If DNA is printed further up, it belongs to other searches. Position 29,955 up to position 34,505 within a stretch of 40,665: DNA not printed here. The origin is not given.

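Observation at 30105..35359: Two ATGA-coupled tail-fibre-locus proteins carry textbook Sec signal peptides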

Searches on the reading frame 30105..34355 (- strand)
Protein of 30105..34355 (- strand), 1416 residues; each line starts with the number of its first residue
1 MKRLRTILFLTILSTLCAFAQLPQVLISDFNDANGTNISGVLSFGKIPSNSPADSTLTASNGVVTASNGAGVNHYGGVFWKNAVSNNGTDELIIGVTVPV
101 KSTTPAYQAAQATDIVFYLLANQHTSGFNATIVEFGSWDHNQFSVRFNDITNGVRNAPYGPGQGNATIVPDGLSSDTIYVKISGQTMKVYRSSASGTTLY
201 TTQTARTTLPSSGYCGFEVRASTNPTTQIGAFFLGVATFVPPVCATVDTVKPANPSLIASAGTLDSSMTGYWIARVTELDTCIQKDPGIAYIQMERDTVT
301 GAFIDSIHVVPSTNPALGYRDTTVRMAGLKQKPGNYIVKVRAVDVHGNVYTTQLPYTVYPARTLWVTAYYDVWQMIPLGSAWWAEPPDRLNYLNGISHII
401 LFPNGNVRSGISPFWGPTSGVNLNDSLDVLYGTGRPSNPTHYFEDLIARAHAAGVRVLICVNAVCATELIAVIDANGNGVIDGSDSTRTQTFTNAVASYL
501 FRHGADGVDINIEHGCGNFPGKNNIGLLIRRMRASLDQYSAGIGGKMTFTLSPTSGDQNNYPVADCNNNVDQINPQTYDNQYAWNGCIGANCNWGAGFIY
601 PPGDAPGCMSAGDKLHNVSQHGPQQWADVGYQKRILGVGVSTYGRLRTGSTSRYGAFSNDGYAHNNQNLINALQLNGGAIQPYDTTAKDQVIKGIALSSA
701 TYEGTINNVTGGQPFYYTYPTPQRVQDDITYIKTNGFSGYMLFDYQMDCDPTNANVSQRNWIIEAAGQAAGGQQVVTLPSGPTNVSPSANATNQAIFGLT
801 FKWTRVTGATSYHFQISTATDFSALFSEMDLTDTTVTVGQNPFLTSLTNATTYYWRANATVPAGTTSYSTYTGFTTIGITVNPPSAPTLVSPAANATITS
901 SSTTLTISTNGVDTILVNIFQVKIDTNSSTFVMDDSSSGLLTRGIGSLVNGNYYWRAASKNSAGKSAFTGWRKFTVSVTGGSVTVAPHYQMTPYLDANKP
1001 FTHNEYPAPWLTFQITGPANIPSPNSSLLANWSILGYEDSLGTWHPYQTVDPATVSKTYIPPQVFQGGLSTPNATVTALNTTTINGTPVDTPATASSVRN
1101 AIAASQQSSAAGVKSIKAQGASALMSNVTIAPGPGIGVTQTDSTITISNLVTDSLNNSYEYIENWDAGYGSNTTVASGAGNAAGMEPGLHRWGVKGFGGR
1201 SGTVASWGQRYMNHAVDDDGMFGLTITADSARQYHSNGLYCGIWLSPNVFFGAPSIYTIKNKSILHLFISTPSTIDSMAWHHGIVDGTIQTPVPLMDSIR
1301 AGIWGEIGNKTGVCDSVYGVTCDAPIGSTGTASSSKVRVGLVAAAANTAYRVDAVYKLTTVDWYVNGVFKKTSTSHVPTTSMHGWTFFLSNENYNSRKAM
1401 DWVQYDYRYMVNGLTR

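Call 6: search_protein_families(library=pfam, proteins=[window:30105-34355:-], max_evalue=0.01)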
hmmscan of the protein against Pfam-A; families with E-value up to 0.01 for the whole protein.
window:30105-34355:- (1416 aa): 1 family
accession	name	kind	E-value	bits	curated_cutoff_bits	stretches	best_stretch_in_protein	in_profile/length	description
PF00704.34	Glyco_hydro_18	-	1e-21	78.4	29.6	1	484-748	85-317/317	Glycosyl hydrolases family 18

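Call 7: search_protein_families(library=phrogs, proteins=[window:30105-34355:-], max_evalue=0.01)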
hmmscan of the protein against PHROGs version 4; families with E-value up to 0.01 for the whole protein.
window:30105-34355:- (1416 aa): 0 families

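Call 10: search_protein_families(library=ncbifam, proteins=[window:30105-34355:-], max_evalue=1)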
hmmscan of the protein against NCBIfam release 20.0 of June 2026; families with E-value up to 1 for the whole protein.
window:30105-34355:- (1416 aa): 0 families

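Call 11: search_protein_families(library=pfam, proteins=[window:30105-34355:-], max_evalue=10)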
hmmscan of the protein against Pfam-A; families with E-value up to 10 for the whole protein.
window:30105-34355:- (1416 aa): 1 family
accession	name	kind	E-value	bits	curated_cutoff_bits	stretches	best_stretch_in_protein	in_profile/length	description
PF00704.34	Glyco_hydro_18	-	1e-21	78.4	29.6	1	484-748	85-317/317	Glycosyl hydrolases family 18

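Call 12: find_homologous_proteins(query=window:30105-34355:-)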
Query window:30105-34355:- (1416 aa): 7 proteins with E <= 0.001 among 8000 candidates.
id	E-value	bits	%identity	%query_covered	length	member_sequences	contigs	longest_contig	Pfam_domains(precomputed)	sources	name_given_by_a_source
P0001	0.0e+0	3249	100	100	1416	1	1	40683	PF00704.35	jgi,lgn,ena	-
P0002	1.3e-256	873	43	76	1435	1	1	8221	PF25788.3,PF00704.35,PF00041.28,PF16656.12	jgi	jgi:hypothetical protein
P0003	5.8e-248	844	47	67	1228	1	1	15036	PF00704.35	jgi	-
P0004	3.2e-173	597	61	30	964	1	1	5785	PF00704.35,PF17210.10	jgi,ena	-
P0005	1.1e-21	95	34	7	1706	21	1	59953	PF16655.13,PF18962.8,PF25788.3,PF00041.28,PF16656.12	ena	-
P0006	6.6e-19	85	34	8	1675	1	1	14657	PF18962.8,PF25788.3,PF00041.28,PF16656.12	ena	-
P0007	8.9e-16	75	30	15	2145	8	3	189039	PF16655.13,PF23376.2,PF18962.8,PF25788.3,PF00041.28,PF10179.16,PF16656.12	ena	-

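Call 20: find_encoding_contigs(protein=P0002, flank=10000, max_places=2)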
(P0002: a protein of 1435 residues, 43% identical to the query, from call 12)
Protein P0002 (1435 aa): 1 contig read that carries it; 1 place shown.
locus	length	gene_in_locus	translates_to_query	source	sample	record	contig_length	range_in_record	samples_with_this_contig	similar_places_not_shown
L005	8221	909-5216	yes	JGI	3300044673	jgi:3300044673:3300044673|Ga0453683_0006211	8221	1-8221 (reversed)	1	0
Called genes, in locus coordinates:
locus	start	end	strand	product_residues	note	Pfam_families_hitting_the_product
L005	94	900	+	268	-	-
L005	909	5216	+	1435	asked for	PF25788:Ig_Rha78A_N (faint), PF00704:Glyco_hydro_18, PF16656:Pur_ac_phosph_N (faint), PF00041:fn3 (weak)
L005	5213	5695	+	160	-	-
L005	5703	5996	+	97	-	-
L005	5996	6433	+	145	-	-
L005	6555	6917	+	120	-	-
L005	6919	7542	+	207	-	PF24175:SU10_adaptor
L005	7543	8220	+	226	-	?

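Call 21: find_encoding_contigs(protein=P0004, flank=10000, max_places=2)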
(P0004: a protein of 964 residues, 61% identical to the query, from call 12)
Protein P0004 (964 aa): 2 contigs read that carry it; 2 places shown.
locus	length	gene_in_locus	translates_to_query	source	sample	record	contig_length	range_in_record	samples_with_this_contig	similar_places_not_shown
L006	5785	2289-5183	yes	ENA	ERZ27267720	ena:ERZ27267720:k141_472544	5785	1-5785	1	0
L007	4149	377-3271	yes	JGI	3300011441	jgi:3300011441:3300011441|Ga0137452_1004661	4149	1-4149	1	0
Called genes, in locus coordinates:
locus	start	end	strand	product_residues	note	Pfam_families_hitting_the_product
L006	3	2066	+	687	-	?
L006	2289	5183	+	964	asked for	PF00704:Glyco_hydro_18, PF17210:SdrD_B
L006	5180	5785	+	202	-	?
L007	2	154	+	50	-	?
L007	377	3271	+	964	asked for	PF00704:Glyco_hydro_18, PF17210:SdrD_B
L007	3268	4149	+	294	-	?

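Call 23: find_related_loci(query=A1, collection=viral_contigs, flank=10000)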
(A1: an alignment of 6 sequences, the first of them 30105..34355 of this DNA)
Query A1 (1416 aa) in viral_contigs; peptide patterns used: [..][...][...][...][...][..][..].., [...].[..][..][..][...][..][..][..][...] (x = any residue, [..] = any of these).
74 stretches matched a pattern; 4 encode a relative of the query (tblastn E <= 1e-3); 4 distinct loci.
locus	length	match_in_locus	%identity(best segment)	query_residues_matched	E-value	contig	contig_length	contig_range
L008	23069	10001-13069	24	364-1405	3e-35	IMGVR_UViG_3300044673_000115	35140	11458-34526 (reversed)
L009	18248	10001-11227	23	353-842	1e-11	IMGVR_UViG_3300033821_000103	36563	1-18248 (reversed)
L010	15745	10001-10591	25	1170-1378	8e-8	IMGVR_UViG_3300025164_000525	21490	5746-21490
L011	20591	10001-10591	25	1170-1378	8e-8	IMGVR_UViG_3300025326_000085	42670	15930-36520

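Call 31: find_related_loci(query=A2, collection=genome_contigs, flank=10000)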
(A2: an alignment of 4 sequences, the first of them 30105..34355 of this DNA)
Query A2 (1416 aa) in genome_contigs; peptide patterns used: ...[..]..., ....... (x = any residue, [..] = any of these).
33 stretches matched a pattern, but none encodes a relative of the query by tblastn (E <= 1e-3).

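Call 70: find_encoding_contigs(protein=P0003, flank=10000, max_places=2)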
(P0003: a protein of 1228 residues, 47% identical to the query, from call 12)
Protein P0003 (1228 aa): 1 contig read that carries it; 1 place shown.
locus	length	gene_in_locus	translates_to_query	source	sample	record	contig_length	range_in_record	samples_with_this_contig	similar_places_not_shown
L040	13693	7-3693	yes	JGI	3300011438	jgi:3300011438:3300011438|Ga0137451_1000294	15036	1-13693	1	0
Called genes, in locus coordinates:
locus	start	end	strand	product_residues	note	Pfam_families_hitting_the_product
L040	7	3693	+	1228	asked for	PF00704:Glyco_hydro_18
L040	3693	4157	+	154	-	-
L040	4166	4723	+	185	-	PF13482:RNase_H_2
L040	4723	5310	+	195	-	-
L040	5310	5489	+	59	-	-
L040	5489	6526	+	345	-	-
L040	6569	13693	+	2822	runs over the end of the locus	?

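Call 76: search_solved_structures(query=A2, max_evalue=0.01, show_alignments=1)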
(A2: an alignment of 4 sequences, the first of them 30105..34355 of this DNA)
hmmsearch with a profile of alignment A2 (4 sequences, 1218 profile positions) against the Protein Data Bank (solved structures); distinct sequences matched with E-value up to 0.01: 9.
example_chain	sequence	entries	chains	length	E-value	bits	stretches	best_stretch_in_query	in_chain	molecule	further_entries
5wup_A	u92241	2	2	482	3.9e-05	25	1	301-459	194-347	Chitinase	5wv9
6igy_A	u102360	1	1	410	9.5e-05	23.7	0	301-406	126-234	Glycosyl hydrolases family 18 family protein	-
8g4l_bm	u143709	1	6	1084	0.00013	23.2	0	706-788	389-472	Titin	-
5wv8_A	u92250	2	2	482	0.001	20.3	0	301-459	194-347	Chitinase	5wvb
5uqy_A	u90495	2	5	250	0.0019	19.4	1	603-725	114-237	ENVELOPE GLYCOPROTEIN GP1 | Envelope glycoprotein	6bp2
6kxm_A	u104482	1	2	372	0.0024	19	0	303-412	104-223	Family 18 chitinase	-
5wus_A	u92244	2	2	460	0.0028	18.8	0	539-629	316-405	Chitinase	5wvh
9npr_A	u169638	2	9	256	0.0055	17.9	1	603-724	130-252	Envelope glycoprotein RAVV GP1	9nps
9npt_A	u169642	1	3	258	0.0056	17.8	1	603-724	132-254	Envelope glycoprotein GP1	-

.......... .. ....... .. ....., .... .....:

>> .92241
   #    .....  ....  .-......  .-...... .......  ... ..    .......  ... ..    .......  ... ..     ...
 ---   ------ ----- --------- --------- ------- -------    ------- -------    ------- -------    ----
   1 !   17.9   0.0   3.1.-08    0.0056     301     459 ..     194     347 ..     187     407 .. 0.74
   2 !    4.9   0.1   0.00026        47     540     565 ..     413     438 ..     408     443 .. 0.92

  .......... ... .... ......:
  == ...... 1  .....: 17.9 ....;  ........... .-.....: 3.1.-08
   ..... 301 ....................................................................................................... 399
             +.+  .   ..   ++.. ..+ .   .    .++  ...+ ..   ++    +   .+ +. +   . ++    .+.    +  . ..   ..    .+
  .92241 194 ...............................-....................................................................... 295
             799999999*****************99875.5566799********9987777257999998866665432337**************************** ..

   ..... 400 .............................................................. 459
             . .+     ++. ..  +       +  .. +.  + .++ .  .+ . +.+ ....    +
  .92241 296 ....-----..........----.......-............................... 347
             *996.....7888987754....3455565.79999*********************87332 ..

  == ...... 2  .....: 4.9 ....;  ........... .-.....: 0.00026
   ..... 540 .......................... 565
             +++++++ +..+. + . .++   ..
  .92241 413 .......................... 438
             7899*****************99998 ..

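Call 77: search_dna_similar(query=window:30105-34355:-, collection=phages, mode=protein, max_rows=15, max_evalue=0.001)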
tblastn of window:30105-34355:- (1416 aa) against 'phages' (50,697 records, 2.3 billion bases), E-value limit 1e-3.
No match.
